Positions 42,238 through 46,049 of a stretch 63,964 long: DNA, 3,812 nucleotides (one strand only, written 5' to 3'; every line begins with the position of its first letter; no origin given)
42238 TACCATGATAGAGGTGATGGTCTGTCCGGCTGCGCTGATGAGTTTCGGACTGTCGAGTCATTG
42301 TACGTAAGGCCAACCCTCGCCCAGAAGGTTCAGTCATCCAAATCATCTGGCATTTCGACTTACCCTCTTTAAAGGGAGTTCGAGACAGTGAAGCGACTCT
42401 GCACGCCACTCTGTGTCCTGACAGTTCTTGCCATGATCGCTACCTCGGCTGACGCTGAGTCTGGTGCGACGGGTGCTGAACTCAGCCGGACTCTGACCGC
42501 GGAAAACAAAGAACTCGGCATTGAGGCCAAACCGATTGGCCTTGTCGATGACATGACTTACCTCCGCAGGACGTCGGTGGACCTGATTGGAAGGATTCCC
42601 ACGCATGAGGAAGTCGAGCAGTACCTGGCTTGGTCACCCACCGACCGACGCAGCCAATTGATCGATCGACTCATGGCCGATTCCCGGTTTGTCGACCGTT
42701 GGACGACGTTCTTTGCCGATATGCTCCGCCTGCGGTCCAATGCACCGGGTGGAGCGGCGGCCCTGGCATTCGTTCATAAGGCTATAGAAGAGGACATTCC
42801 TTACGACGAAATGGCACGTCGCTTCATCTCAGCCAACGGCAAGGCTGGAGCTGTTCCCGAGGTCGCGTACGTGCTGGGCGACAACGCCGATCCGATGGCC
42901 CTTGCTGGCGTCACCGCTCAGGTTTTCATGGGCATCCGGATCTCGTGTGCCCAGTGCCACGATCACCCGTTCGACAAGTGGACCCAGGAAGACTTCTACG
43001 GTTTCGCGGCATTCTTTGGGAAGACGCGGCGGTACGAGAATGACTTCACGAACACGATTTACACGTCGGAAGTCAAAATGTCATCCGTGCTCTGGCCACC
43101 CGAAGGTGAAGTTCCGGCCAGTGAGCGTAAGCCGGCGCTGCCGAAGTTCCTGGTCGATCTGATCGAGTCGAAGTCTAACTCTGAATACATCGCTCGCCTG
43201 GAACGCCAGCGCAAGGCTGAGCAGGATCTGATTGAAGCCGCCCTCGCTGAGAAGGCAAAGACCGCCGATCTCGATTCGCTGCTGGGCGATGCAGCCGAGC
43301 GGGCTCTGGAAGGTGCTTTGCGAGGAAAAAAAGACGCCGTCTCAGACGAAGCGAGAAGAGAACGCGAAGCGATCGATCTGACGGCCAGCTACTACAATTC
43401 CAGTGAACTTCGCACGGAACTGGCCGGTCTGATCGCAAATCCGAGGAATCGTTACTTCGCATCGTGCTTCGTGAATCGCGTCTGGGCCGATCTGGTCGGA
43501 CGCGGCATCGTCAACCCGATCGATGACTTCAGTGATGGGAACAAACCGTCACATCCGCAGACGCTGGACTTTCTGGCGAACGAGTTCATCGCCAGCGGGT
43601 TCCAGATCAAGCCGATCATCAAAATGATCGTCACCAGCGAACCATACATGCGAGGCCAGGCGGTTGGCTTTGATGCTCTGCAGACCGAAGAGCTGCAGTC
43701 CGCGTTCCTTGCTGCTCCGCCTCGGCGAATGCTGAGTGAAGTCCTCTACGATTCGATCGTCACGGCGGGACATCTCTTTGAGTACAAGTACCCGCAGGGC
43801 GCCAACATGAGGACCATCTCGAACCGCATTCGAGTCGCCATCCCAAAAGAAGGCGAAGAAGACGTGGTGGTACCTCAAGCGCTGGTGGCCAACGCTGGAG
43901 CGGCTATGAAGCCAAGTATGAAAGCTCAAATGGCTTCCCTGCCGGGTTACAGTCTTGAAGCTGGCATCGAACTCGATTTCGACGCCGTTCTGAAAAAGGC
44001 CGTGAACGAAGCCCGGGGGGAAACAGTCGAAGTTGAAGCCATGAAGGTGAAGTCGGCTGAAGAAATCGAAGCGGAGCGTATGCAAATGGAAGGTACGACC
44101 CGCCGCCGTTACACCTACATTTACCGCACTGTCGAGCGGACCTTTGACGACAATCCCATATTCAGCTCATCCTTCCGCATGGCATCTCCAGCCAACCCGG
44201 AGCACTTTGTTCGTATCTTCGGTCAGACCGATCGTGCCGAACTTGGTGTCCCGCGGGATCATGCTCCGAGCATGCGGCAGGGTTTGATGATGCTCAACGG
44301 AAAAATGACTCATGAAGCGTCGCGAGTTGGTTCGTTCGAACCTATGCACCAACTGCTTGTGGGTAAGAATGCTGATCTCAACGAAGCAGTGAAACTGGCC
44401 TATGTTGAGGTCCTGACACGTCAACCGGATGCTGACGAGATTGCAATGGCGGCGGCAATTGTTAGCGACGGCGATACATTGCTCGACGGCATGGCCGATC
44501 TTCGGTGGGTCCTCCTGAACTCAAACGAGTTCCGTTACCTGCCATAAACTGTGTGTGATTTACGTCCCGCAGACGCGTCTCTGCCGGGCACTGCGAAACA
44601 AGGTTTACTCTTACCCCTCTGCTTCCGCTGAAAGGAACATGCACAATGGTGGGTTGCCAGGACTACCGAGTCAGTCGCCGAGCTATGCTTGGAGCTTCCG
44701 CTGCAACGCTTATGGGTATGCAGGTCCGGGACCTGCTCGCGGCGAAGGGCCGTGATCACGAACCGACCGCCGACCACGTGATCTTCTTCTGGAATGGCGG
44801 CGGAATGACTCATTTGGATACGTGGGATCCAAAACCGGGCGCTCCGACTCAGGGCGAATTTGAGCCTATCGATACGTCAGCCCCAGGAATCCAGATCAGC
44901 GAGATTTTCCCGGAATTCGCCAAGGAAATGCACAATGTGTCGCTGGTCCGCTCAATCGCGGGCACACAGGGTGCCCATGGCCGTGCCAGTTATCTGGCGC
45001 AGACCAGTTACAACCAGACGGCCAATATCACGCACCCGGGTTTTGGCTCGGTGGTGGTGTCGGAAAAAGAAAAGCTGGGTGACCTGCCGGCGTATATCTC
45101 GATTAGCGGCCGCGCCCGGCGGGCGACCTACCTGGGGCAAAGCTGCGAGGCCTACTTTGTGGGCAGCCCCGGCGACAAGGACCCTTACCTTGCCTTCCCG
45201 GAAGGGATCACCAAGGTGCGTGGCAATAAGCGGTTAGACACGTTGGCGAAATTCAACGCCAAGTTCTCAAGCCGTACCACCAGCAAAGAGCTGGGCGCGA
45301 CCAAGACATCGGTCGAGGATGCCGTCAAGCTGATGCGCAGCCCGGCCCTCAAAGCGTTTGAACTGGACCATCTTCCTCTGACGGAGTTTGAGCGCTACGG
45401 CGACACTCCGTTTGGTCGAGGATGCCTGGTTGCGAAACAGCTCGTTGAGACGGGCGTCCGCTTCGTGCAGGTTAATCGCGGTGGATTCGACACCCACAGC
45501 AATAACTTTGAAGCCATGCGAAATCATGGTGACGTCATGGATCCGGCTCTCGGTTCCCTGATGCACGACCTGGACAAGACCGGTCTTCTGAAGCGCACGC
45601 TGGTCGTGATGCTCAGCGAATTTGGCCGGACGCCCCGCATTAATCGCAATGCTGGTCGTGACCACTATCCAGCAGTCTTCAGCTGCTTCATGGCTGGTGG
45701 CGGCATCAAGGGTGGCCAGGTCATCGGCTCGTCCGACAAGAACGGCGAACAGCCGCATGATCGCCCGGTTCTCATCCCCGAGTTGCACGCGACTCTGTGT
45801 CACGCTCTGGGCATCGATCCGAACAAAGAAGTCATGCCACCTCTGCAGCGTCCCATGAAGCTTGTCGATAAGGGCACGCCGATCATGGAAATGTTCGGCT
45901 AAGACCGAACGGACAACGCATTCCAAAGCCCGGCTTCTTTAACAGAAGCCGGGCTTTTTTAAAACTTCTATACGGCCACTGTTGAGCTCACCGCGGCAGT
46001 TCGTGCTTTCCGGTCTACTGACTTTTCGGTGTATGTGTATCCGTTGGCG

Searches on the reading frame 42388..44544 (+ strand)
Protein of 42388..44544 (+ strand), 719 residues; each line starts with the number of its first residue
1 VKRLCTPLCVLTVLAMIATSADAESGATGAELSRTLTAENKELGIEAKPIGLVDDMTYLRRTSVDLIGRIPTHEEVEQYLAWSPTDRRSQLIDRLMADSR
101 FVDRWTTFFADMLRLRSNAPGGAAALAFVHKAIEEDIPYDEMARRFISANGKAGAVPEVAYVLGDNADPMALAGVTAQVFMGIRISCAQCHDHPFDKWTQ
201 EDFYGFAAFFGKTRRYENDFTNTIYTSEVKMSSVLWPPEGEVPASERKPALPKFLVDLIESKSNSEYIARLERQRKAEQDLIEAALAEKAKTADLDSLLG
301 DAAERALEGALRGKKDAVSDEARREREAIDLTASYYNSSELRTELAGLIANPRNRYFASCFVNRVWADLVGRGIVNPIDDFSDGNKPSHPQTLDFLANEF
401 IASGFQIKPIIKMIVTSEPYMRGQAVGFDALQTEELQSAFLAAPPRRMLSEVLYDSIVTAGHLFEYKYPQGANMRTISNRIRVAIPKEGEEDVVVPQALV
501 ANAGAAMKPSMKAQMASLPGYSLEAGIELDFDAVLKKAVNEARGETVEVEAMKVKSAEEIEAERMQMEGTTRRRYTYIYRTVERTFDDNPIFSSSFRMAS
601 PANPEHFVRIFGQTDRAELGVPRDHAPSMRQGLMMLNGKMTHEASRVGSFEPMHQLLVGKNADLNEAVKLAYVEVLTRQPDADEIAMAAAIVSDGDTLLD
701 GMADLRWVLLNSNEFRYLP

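Call 16: search_protein_families(library=pfam, proteins=[window:42388-44544:+], max_evalue=0.0001)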
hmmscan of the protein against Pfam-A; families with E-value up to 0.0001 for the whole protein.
window:42388-44544:+ (719 aa): 2 families
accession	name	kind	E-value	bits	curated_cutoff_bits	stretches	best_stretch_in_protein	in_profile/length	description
PF07587.16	PSD1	-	1.5e-43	149.5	28.5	1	342-690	2-242/244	Protein of unknown function (DUF1553)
PF07583.16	PSCyt2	-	1.2e-37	130.4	29.8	1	48-214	16-208/209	Protein of unknown function (DUF1549)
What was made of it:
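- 42388..45902 (+): Linked upstream pair: a Sec-signal PSCyt2-PSD1 (DUF1549/DUF1553) protein and a Tat-signal DUF1501 protein. Both are orthologous neighbours of A-B across phyla. Pfam (call 16).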

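Call 70: search_protein_families(library=ncbifam, proteins=[window:42388-44544:+], max_evalue=0.001)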
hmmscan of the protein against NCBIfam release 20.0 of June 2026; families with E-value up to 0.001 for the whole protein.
window:42388-44544:+ (719 aa): 0 families

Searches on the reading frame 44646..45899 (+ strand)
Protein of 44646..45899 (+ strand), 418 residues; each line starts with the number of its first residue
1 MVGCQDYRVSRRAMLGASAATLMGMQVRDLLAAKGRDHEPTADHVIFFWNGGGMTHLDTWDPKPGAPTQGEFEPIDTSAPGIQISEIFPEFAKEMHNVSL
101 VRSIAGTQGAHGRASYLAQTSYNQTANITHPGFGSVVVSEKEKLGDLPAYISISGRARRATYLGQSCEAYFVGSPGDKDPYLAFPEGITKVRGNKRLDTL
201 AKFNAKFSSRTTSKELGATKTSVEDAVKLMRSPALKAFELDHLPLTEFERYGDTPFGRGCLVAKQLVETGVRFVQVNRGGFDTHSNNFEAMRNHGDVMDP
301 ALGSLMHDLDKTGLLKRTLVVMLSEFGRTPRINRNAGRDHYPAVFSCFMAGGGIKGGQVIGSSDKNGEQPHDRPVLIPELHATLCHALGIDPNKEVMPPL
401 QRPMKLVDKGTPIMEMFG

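Call 16: search_protein_families(library=pfam, proteins=[window:44646-45899:+], max_evalue=0.0001)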
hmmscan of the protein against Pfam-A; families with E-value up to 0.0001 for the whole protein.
window:44646-45899:+ (418 aa): 1 family
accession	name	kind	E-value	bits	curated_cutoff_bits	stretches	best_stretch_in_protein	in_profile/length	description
PF07394.17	DUF1501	-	2.1e-100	337.1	27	1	42-416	1-389/390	Protein of unknown function (DUF1501)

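Call 70: search_protein_families(library=ncbifam, proteins=[window:44646-45899:+], max_evalue=0.001)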
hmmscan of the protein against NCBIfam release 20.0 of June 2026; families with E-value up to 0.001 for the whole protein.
window:44646-45899:+ (418 aa): 0 families
